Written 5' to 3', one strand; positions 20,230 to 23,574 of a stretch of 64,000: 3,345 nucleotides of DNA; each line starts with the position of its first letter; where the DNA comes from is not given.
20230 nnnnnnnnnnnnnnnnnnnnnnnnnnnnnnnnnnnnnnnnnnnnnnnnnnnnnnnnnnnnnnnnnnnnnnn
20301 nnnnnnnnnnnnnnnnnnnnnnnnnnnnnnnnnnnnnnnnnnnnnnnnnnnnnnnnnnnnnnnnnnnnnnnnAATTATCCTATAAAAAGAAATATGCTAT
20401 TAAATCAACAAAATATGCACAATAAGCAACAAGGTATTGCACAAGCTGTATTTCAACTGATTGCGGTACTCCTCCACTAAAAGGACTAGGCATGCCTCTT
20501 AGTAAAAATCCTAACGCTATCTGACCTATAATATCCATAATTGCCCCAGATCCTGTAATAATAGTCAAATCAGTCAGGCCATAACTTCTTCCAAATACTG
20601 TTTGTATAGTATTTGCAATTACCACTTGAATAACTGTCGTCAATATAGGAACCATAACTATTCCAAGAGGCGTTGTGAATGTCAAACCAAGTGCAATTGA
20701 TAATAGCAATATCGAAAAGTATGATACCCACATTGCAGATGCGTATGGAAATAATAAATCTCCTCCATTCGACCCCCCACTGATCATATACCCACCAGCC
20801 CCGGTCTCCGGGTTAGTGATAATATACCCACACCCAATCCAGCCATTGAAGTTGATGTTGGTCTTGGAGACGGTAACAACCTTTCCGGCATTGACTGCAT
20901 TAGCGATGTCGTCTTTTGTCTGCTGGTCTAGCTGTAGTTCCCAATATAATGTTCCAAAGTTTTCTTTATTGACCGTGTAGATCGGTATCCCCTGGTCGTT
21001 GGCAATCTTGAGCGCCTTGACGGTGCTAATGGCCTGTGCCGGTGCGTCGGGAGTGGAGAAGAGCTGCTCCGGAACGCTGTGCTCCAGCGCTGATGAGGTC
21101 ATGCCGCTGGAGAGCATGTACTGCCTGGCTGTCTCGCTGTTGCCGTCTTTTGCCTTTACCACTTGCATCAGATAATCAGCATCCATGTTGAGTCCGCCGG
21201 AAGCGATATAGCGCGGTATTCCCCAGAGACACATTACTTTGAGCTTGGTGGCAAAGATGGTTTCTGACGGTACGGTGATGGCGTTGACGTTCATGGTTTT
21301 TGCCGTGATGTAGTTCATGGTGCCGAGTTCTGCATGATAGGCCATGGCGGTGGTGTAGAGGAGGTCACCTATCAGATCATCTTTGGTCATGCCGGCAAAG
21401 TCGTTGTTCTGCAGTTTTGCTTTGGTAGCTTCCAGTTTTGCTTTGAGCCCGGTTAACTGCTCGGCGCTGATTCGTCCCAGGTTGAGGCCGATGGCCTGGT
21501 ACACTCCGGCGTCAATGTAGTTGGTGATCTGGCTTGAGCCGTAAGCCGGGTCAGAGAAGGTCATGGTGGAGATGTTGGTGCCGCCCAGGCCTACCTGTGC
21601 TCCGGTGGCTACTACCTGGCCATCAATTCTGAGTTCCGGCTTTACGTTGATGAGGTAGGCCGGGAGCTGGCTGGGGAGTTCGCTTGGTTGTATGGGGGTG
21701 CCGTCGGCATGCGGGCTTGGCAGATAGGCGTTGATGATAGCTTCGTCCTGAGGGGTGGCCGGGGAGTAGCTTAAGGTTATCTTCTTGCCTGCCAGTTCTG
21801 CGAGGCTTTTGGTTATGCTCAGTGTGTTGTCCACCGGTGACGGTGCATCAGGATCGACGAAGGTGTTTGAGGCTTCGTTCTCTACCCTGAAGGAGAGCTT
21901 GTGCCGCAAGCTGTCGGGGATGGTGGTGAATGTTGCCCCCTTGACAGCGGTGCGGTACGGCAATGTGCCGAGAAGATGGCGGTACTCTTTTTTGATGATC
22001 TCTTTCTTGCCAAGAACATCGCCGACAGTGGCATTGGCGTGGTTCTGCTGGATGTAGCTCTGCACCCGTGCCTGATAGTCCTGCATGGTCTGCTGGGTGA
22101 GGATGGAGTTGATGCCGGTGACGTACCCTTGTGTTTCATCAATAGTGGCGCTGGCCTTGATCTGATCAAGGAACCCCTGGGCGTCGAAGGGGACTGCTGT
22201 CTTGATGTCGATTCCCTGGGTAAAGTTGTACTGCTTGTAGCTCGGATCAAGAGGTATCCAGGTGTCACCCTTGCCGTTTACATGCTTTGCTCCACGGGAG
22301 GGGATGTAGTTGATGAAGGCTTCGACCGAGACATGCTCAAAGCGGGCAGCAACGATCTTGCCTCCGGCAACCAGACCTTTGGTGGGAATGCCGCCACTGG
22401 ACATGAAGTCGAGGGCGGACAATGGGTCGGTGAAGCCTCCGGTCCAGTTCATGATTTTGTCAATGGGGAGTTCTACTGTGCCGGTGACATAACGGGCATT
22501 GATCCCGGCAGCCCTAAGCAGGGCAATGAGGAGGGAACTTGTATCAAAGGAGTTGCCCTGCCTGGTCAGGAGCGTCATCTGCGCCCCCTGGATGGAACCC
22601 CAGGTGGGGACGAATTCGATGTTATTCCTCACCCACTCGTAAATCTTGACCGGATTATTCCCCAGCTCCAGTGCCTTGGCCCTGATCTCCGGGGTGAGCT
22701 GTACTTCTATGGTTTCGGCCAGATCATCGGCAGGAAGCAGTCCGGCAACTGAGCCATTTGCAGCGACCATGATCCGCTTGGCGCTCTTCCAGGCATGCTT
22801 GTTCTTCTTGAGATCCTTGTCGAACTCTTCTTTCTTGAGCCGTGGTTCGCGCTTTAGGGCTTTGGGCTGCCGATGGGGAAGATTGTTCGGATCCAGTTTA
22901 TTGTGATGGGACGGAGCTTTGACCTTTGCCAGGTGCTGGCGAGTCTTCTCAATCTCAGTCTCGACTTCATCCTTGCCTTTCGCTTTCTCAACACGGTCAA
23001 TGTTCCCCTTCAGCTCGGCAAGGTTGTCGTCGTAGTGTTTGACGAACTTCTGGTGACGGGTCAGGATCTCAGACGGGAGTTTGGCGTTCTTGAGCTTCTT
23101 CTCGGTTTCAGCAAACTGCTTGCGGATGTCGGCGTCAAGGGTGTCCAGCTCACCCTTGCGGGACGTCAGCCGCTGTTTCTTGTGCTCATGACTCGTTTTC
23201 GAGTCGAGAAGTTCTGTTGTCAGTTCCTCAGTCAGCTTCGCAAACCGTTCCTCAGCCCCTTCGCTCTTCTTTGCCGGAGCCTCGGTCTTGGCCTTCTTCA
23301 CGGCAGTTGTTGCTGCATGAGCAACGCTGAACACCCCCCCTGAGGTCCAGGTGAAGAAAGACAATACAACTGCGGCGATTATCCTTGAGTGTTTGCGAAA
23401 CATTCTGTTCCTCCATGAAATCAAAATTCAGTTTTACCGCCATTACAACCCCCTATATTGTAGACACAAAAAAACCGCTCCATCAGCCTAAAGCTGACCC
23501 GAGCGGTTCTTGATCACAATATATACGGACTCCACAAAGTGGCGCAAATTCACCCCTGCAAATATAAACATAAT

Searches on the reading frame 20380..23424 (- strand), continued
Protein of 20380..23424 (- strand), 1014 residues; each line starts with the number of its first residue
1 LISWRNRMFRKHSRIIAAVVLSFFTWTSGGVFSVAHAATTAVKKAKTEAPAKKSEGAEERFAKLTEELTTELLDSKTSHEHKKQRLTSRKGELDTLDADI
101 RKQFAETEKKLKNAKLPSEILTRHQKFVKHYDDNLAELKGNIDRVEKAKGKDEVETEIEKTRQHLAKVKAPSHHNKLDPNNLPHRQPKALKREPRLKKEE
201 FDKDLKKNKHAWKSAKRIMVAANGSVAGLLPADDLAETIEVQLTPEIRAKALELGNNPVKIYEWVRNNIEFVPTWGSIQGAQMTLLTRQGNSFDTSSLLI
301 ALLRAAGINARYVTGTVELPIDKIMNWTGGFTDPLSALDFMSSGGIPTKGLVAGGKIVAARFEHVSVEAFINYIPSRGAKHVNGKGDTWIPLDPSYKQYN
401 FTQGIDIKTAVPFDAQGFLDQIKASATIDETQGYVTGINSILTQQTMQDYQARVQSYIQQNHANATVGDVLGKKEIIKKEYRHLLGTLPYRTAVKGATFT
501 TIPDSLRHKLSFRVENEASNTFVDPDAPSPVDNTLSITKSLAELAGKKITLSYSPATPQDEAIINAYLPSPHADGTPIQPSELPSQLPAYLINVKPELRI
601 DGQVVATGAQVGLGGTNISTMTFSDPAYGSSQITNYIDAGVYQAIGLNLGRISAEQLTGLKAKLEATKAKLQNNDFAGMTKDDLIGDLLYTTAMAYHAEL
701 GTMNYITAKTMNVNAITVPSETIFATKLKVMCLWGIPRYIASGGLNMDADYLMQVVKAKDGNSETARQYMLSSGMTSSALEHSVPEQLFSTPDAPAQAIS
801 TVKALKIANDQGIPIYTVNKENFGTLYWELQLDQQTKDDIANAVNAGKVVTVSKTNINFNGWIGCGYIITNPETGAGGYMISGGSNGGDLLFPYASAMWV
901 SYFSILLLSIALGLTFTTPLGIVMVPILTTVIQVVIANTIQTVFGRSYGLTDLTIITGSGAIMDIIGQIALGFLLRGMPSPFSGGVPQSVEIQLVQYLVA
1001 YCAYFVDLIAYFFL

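Call 49: find_encoding_contigs(protein=P0045, flank=4000, max_places=2)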
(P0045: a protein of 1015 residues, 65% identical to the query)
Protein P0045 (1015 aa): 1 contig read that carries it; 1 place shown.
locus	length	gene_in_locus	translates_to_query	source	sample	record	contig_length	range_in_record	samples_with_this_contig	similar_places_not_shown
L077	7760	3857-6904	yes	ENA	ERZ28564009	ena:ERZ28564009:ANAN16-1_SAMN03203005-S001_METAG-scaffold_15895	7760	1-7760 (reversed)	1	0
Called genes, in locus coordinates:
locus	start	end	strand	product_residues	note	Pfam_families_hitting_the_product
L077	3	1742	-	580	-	?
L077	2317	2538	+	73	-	PF04014:MazE_antitoxin (weak), PF15937:PrlF_antitoxin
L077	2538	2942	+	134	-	PF01850:PIN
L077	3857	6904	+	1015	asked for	PF01841:Transglut_core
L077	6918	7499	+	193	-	-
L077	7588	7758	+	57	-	?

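Call 52: find_encoding_contigs(protein=P0001, flank=1000, max_places=2)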
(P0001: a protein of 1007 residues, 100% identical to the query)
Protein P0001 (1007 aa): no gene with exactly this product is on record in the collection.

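Call 53: list_cluster_members(proteins=[P0001, P0085])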
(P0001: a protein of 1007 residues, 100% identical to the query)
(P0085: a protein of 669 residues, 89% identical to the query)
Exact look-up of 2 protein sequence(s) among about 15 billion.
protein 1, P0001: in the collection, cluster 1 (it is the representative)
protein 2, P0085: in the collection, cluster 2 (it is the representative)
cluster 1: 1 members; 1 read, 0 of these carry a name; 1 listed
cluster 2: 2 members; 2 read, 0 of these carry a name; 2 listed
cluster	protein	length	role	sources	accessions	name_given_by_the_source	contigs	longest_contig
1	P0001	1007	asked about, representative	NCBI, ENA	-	-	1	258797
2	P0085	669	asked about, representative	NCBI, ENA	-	-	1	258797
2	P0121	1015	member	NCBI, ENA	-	-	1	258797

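Call 54: search_protein_families(library=ncbifam, proteins=[window:20380-23403:-], max_evalue=0.01)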
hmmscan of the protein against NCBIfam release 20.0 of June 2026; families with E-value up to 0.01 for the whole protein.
window:20380-23403:- (1007 aa): 0 families

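Call 60: find_homologous_proteins(query=L033:7929-10628:+, max_evalue=1e-10)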
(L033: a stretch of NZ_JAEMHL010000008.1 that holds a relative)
Query L033:7929-10628:+ (900 aa): 1100 proteins with E <= 1e-10 among 8000 candidates; the best 120 are listed.
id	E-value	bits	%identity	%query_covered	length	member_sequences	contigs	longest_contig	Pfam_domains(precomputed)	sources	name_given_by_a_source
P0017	2.9e-246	838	47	96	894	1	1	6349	PF01841.26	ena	-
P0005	2.0e-242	825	47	95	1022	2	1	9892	PF01841.26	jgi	-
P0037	2.1e-242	825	47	95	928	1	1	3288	PF01841.26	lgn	-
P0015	3.5e-242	824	47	96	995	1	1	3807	PF01841.26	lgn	-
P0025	4.0e-242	824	47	95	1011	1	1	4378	PF01841.26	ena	-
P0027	7.3e-242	823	46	96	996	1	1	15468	PF01841.26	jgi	-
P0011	3.5e-241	821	47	95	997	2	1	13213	PF01841.26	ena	-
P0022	4.5e-241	820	47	95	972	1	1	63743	PF01841.26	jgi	jgi:transglutaminase-like putative cysteine protease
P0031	2.4e-240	818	47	96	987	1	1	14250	PF01841.26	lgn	-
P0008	3.0e-240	818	46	94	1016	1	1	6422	PF01841.26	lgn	-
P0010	5.0e-240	817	46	95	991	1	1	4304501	PF01841.26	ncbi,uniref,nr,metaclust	ncbi:transglutaminase/protease-like domain protein [Geotalea daltonii FRC-32]|uniref:Transglutaminas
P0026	5.8e-240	817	47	95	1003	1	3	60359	PF01841.26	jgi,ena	-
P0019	6.9e-240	817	46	96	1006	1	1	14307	PF01841.26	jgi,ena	jgi:hypothetical protein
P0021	1.0e-238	813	47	96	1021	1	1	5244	PF01841.26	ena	-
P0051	1.8e-238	812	46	97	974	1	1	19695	PF01841.26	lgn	-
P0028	1.1e-235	803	46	95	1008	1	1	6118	PF01841.26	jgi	jgi:Transglutaminase-like enzymes, putative cysteine proteases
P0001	4.8e-234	797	46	95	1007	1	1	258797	PF01841.26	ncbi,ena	-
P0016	2.3e-232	792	45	95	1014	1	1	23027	PF01841.26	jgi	jgi:Transglutaminase-like superfamily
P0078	4.0e-229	781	45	96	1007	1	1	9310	PF01841.26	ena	-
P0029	1.6e-224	766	45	95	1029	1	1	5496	PF28006.1,PF01841.26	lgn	-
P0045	1.9e-208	713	42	96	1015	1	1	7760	PF01841.26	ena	-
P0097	8.8e-203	694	41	94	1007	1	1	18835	PF01841.26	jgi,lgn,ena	-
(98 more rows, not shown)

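Call 71: find_encoding_contigs(protein=P0028, flank=2500, max_places=1)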
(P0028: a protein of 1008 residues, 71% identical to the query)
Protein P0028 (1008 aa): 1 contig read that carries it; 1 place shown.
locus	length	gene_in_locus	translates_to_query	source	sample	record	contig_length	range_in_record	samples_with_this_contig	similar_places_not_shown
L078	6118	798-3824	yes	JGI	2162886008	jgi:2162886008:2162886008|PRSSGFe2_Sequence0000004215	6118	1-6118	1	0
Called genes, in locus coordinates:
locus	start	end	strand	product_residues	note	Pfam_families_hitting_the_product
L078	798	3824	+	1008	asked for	PF01841:Transglut_core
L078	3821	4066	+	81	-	-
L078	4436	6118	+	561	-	?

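Call 79: search_protein_families(library=padloc, proteins=[window:20380-23403:-], max_evalue=0.01)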
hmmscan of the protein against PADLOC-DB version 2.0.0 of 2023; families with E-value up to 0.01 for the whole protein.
window:20380-23403:- (1007 aa): 0 families

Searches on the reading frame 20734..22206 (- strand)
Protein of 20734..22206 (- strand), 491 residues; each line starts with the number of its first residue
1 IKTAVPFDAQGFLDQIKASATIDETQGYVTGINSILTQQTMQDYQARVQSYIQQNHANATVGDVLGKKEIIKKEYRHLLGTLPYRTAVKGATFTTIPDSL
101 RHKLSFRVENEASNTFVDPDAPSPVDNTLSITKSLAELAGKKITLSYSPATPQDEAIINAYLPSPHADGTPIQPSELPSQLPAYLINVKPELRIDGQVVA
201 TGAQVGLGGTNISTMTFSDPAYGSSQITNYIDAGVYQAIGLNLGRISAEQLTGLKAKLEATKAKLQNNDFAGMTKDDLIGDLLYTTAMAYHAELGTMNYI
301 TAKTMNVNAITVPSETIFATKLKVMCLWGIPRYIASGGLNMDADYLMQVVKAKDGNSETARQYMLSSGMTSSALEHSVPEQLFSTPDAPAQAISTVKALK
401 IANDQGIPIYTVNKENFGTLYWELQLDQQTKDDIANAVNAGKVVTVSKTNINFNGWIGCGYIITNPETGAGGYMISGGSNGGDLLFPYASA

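Call 73: predict_structure(alignment_id=A2)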
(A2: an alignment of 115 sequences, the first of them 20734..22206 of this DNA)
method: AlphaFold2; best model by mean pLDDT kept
length: 491 residues; sequences in the alignment: 115
mean_pLDDT: 88.3   pTM: 0.76
mean pLDDT of the five models: 88.3, 87.4, 86.5, 86.1, 85.2
residues with pLDDT >= 90: 312; 70-90: 129; 50-70: 22; < 50: 28
segments of 3 or more residues with pLDDT < 50: 71-74, 77-86, 480-491
pLDDT, mean of each block of 10 residues (from residue 1): 78 90 82 88 88 85 61 46 49 80 94 71 83 94 97 96 91 88 97 97 96 95 93 97 90 89 85 89 96 96 97 96 93 94 94 97 98 96 89 96 98 98 97 98 98 93 97 81 44 35
secondary structure, 60 per line:
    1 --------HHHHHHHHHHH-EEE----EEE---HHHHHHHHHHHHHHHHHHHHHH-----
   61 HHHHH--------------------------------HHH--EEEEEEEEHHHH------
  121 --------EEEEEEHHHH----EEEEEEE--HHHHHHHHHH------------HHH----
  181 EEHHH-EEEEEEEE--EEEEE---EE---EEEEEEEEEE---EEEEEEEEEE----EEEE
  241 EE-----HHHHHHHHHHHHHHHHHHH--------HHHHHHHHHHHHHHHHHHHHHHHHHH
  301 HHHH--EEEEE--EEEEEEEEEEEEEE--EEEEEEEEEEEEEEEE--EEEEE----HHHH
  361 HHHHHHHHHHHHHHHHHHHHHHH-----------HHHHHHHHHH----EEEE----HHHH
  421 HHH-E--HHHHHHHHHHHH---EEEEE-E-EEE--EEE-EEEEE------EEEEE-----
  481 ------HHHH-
elements in order: H9-19 E21-23 E28-30 H34-55 H61-65 E103-110 H111-114 E129-134 H135-138 E143-149 H152-161 E187-194 E197-201 E210-219 E223-232 E237-242 H248-266 H275-304 E307-311 E314-327 E330-345 E348-352 H357-383 H395-404 E409-412 H417-423 H428-439 E443-447 E451-453 E456-458 E460-464 E471-475 H487-490

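Call 75: fold_search(model_id=the predicted structure, library=pdb)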
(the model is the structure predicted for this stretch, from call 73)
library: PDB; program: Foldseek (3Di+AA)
matches with E <= 10: 459; with E <= 0.001: 0
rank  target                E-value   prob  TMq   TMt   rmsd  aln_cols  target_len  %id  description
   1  8xci_F                1.1e-01  0.04  0.09  0.10  22.9       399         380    6  Open state of central tail fiber of bacteriophage lambda upon binding to LamB (released 2024-05-01)
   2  2dd8_L                1.2e-01  0.07  0.09  0.17  24.0       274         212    8  Crystal Structure of SARS-CoV Spike Receptor-Binding Domain Complexed with Neutralizing Antibody (released 2006-04-04)
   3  4pjx_C                1.3e-01  0.03  0.08  0.13  21.0       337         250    8  Structure of human MR1-Ac-6-FP in complex with human MAIT C-A11 TCR (released 2014-07-02)
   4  3u82_B                2.4e-01  0.04  0.10  0.14  31.5       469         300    8  Binding of herpes simplex virus glycoprotein D to nectin-1 exploits host cell adhesion (released 2012-03-21)
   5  4lcw_A                2.4e-01  0.02  0.08  0.12  20.9       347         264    8  The structure of human MAIT TCR in complex with MR1-K43A-RL-6-Me-7OH (released 2013-10-02)
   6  7whn                  2.5e-01  0.04  0.11  0.06  27.8       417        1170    7  Opened spike of Bombyx mori cytoplasmic polyhedrosis virus (released 2022-02-02)
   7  9a2m_MODEL_1_A        2.8e-01  0.05  0.08  0.10  21.9       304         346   10  Model of E. coli OmpA by in-cell photo-crosslinking MS and deep learning (released 2023-02-24)
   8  4pjx_A                3.0e-01  0.02  0.08  0.13  20.9       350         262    7  Structure of human MR1-Ac-6-FP in complex with human MAIT C-A11 TCR (released 2014-07-02)
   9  6w9v_C                3.0e-01  0.02  0.08  0.12  22.1       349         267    8  Structure of human MAIT A-F7 TCR in complex with patient MR1-R9H without ligand (released 2020-08-05)
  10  9c42_A                3.0e-01  0.02  0.08  0.12  21.3       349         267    7  Structure of human MR1-ellagic acid in complex with human MAIT A-F7 TCR (released 2025-06-11)
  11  6pug_C                3.7e-01  0.02  0.07  0.11  22.6       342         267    9  Structure of human MAIT A-F7 TCR in complex with human MR1-2`OH-Ethyl-5-OP-U (released 2020-02-19)
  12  4l4t_C                3.9e-01  0.02  0.08  0.12  20.6       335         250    7  Structure of human MAIT TCR in complex with human MR1-6-FP (released 2013-07-17)
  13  7sf2_A                4.2e-01  0.13  0.09  0.08  14.3       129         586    6  Crystal Structure of Beta-Galactosidase from Bacteroides cellulosilyticus (released 2021-11-03)
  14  4l4t_A                4.2e-01  0.02  0.08  0.12  20.7       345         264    8  Structure of human MAIT TCR in complex with human MR1-6-FP (released 2013-07-17)
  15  6w9u_C                4.2e-01  0.02  0.07  0.11  22.6       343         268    8  Structure of human MAIT A-F7 TCR in complex with patient MR1-R9H-Ac-6-FP (released 2020-08-05)
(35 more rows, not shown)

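Call 77: fold_search(model_id=the predicted structure, library=viral)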
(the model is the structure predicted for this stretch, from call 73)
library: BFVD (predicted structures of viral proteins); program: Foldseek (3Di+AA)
matches with E <= 10: 413; with E <= 0.001: 0
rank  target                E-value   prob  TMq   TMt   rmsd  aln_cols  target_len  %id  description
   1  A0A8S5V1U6            4.3e-02  0.03  0.06  0.05  31.4       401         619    7  Uncharacterized protein [Myoviridae sp. ctJ2i1]
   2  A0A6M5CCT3            4.5e-02  0.05  0.08  0.04  32.0       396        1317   11  Tail protein [Vibrio phage Vc1]
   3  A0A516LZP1            1.1e-01  0.08  0.09  0.12  20.3       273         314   10  (no name in the UniProt tables at hand)
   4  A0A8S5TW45            1.4e-01  0.05  0.09  0.08  32.2       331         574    9  Baseplate wedge protein [Siphoviridae sp. ctCNm48]
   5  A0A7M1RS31            1.4e-01  0.03  0.07  0.07  22.9       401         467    8  Uncharacterized protein [uncultured phage cr4_1]
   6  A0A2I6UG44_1          1.6e-01  0.03  0.07  0.03  28.2       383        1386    8  Uncharacterized protein [Salinibacter phage M8CC-19]
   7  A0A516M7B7            1.7e-01  0.04  0.08  0.04  23.2       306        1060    8  (no name in the UniProt tables at hand)
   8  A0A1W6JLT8            1.9e-01  0.04  0.09  0.08  33.4       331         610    7  Tail protein [Lactococcus phage AM8]
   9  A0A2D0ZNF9            2.0e-01  0.04  0.09  0.13  22.1       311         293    8  Uncharacterized protein [Rhodococcus phage Trina]
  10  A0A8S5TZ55            2.3e-01  0.03  0.07  0.11  19.1       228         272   12  Uncharacterized protein [Siphoviridae sp. ctnPP24]
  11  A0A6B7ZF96            2.5e-01  0.08  0.08  0.18  15.8       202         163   10  Uncharacterized protein [Klebsiella phage N1M2]
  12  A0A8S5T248            2.8e-01  0.04  0.09  0.08  32.7       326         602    9  Uncharacterized protein [Siphoviridae sp. cteEJ17]
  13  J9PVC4                2.9e-01  0.10  0.09  0.13  21.4       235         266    7  Putative receptor binding protein [Bacillus phage BCD7]
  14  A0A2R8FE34            3.1e-01  0.08  0.08  0.17  20.5       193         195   13  F-box domain-containing protein [Brazilian cedratvirus IHUMI]
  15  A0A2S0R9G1            3.1e-01  0.08  0.11  0.05  16.3       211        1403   11  Polyprotein (Fragment) [Iflavirus sp.]
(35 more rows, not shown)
